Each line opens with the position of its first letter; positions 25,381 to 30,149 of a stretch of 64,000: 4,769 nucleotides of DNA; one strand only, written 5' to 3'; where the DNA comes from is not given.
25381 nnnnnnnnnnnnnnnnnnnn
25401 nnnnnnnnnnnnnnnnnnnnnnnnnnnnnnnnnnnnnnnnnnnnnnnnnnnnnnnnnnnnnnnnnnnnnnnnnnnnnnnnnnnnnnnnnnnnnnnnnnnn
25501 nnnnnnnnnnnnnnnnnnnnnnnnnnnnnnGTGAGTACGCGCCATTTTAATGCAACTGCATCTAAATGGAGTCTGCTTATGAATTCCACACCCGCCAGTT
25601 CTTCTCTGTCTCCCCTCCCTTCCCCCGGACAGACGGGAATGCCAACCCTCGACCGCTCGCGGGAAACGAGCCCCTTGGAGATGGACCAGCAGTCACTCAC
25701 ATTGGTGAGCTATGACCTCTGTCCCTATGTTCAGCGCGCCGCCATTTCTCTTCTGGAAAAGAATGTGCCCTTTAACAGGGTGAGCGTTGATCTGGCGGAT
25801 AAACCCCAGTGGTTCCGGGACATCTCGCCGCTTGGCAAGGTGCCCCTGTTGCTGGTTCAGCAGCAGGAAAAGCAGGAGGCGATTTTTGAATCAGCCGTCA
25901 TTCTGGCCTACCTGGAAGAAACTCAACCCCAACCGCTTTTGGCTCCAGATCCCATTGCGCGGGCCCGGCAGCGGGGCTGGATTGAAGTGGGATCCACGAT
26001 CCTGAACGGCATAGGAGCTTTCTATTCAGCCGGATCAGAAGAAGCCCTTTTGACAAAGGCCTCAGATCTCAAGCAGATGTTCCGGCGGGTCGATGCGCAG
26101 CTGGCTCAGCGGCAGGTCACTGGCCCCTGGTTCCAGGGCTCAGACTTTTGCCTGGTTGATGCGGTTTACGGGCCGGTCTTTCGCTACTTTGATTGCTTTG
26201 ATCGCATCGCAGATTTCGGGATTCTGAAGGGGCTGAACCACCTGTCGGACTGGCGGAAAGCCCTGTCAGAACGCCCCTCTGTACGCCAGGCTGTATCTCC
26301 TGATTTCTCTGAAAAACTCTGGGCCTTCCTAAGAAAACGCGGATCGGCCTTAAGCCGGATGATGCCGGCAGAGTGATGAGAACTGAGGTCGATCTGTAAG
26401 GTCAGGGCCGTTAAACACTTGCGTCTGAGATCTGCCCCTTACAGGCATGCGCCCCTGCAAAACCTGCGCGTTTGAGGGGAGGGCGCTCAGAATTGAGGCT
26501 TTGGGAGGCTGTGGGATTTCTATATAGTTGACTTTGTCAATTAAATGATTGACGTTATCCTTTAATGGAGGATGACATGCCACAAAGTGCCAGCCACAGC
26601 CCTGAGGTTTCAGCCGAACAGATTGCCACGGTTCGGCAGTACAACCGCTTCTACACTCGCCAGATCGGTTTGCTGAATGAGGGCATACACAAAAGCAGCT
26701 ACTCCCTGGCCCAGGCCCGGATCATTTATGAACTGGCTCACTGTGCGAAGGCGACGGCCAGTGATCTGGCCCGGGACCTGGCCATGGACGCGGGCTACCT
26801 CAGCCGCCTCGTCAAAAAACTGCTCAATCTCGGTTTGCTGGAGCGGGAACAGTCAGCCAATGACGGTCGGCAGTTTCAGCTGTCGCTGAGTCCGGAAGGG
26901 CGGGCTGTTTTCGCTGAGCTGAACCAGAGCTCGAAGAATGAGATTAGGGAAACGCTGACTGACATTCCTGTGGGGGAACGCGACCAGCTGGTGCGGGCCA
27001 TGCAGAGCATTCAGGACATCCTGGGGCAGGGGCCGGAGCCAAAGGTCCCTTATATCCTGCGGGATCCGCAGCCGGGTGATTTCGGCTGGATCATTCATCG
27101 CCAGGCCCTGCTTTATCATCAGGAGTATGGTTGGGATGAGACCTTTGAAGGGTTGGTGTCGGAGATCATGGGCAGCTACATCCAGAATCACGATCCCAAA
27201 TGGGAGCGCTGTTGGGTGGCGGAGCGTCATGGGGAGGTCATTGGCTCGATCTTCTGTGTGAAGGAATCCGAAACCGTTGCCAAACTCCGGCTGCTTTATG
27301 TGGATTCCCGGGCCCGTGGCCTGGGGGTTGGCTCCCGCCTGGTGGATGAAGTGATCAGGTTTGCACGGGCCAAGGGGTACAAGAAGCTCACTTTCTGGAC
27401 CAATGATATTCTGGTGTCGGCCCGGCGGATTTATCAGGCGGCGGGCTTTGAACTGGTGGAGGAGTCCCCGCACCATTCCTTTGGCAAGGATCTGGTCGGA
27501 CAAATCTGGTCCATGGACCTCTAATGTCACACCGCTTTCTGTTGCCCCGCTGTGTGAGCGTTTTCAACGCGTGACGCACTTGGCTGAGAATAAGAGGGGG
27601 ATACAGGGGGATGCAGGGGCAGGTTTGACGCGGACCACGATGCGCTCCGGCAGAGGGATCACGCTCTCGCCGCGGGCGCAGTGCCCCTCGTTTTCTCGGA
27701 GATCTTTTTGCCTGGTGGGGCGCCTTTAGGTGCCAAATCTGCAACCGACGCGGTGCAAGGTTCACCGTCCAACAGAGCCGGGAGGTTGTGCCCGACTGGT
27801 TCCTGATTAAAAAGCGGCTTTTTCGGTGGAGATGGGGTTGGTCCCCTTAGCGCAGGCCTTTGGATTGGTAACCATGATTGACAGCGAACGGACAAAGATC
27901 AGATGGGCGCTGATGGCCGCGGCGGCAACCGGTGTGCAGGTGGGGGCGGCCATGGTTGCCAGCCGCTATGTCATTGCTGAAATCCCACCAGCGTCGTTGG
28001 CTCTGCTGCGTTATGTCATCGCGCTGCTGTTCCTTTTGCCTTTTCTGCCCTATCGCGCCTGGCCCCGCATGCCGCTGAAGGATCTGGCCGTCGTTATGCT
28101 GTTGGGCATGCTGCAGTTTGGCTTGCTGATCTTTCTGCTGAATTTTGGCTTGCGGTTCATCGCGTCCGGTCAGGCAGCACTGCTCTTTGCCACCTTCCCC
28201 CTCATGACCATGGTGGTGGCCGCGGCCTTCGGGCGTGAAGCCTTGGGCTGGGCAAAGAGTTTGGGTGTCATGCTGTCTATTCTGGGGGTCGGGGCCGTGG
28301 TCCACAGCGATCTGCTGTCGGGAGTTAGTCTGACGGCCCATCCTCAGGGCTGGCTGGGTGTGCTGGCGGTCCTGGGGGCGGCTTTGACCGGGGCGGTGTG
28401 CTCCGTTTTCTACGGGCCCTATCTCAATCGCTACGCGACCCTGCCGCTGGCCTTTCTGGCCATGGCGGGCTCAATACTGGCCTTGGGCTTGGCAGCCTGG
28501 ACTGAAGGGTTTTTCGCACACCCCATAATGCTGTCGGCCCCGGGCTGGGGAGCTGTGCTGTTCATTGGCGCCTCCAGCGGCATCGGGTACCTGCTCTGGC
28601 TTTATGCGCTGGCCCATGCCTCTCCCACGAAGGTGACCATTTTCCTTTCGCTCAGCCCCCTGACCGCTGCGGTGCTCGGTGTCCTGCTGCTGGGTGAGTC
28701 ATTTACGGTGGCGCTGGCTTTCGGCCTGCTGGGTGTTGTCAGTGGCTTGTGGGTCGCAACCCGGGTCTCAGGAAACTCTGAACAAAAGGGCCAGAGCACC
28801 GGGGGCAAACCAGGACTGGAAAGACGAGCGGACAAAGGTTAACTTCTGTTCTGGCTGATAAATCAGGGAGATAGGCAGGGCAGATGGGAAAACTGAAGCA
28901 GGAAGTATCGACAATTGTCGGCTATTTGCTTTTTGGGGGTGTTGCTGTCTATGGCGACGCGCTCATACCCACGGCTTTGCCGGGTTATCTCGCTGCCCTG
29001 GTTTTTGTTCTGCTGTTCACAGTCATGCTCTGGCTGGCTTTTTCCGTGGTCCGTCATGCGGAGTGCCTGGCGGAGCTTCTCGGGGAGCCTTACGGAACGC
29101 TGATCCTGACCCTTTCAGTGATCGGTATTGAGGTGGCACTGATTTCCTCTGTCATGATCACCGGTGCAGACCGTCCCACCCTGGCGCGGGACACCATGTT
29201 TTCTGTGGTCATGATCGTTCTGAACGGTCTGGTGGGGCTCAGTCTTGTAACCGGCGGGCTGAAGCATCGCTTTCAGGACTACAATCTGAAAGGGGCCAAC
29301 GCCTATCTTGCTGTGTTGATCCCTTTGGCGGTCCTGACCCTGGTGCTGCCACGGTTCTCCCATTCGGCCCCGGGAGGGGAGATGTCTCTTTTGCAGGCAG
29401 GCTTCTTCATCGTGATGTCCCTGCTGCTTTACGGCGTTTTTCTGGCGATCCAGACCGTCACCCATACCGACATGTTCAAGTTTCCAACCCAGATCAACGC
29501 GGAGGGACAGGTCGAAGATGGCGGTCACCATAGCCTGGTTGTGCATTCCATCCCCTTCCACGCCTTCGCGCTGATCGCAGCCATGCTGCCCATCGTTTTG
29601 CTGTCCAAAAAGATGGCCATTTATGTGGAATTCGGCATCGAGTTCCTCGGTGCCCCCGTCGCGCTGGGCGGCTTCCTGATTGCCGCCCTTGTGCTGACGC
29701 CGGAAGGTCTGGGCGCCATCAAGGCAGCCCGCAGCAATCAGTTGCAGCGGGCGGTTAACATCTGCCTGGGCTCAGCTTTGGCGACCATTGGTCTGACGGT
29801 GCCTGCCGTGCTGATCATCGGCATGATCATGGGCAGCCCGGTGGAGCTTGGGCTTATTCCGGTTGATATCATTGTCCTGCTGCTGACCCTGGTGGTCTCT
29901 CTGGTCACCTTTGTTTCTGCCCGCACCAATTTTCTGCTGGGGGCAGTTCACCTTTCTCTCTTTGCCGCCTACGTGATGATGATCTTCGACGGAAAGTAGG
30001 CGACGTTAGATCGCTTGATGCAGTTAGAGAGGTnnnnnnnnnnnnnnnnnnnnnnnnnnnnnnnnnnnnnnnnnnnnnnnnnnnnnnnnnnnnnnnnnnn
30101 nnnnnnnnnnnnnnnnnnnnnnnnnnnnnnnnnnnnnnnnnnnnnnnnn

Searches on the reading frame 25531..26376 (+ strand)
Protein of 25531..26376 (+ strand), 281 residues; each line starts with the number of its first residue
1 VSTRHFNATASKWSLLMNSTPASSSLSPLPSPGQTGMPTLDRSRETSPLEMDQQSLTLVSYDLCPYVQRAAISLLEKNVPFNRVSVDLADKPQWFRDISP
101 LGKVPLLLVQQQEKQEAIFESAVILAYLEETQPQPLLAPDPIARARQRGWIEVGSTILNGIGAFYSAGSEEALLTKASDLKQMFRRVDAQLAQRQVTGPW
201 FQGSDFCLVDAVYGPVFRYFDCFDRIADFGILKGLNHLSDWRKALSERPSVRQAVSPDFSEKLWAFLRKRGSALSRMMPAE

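Call 9: search_protein_families(library=pfam, proteins=[window:25531-26376:+], max_evalue=0.001)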
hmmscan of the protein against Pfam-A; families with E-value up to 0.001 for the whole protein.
window:25531-26376:+ (281 aa): 6 families
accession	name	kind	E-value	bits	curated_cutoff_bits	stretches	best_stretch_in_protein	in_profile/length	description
PF13417.12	GST_N_3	-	2.4e-18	66.7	22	1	58-135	1-74/75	Glutathione S-transferase, N-terminal domain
PF13409.12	GST_N_2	-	3.9e-16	59.9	25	1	64-131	2-70/70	Glutathione S-transferase, N-terminal domain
PF02798.26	GST_N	-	2.3e-09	37.9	20.9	1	55-129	2-75/76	Glutathione S-transferase, N-terminal domain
PF22441.2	CLIC-like_N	-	9.2e-06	26.2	23.5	1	64-118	19-73/86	CLIC-like N-terminal domain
PF00043.30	GST_C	-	0.00018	22.1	20.7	1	167-249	18-93/93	Glutathione S-transferase, C-terminal domain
PF13410.11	GST_C_2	-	0.00098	19.6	24.9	0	179-244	10-69/69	Glutathione S-transferase, C-terminal domain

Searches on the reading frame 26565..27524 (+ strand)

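Call 9: search_protein_families(library=pfam, proteins=[window:26565-27524:+], max_evalue=0.001)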
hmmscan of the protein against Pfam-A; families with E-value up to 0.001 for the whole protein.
window:26565-27524:+ (319 aa): 11 families
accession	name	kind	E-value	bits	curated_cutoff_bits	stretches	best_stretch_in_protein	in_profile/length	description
PF00583.31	Acetyltransf_1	-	9.1e-16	58.6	20.7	1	211-295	30-116/116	Acetyltransferase (GNAT) family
PF13508.13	Acetyltransf_7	-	3.6e-14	53.4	27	1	213-296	2-83/84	Acetyltransferase (GNAT) domain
PF12802.13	MarR_2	-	8.6e-11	42.3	27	1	47-103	4-61/61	MarR family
PF13673.13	Acetyltransf_10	-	4.9e-10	39.9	23.6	1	214-300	31-112/128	Acetyltransferase (GNAT) domain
PF01047.28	MarR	-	4.1e-09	36.6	24.6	1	47-103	2-58/59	MarR family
PF13463.12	HTH_27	-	1.7e-06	28.6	22.2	1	62-112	18-68/68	Winged helix DNA-binding domain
PF22381.2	Staph_reg_Sar_Rot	-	1.1e-05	25.8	27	1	47-119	13-85/85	Transcriptional regulator SarA/Rot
PF08445.16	FR47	-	9.6e-05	22.7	22.1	1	237-300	20-82/86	FR47-like protein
PF13480.13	Acetyltransf_6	-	0.00014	22.4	22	1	211-279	69-136/143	Acetyltransferase (GNAT) domain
PF14542.12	Acetyltransf_CG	-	0.00035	21.1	30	1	234-273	20-59/80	GCN5-related N-acetyl-transferase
PF13601.12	HTH_34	-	0.00096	19.7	27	0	53-118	5-71/80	Winged helix DNA-binding domain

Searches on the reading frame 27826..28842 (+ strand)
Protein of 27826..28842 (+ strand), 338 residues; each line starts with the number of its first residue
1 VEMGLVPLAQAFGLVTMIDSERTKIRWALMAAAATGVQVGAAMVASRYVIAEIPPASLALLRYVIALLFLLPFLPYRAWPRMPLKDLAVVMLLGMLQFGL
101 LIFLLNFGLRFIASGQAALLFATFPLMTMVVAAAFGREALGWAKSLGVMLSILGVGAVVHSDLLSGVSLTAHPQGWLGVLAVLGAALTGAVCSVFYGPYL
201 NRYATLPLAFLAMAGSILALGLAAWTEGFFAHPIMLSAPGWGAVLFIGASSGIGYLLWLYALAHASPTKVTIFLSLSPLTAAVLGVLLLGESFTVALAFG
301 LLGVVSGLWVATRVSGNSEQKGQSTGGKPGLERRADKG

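Call 9: search_protein_families(library=pfam, proteins=[window:27826-28842:+], max_evalue=0.001)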
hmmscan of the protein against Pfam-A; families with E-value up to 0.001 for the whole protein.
window:27826-28842:+ (338 aa): 1 family
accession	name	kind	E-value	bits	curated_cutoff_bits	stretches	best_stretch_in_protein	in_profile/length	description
PF00892.27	EamA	-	6.2e-34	117.6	28.2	2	27-156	2-131/135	EamA-like transporter family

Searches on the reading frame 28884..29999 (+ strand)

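Call 9: search_protein_families(library=pfam, proteins=[window:28884-29999:+], max_evalue=0.001)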
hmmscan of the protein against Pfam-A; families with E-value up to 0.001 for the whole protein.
window:28884-29999:+ (371 aa): 1 family
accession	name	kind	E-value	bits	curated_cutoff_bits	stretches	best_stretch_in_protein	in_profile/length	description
PF01699.29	Na_Ca_ex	-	2.2e-26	93.1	24.9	2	37-191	2-150/151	Sodium/calcium exchanger protein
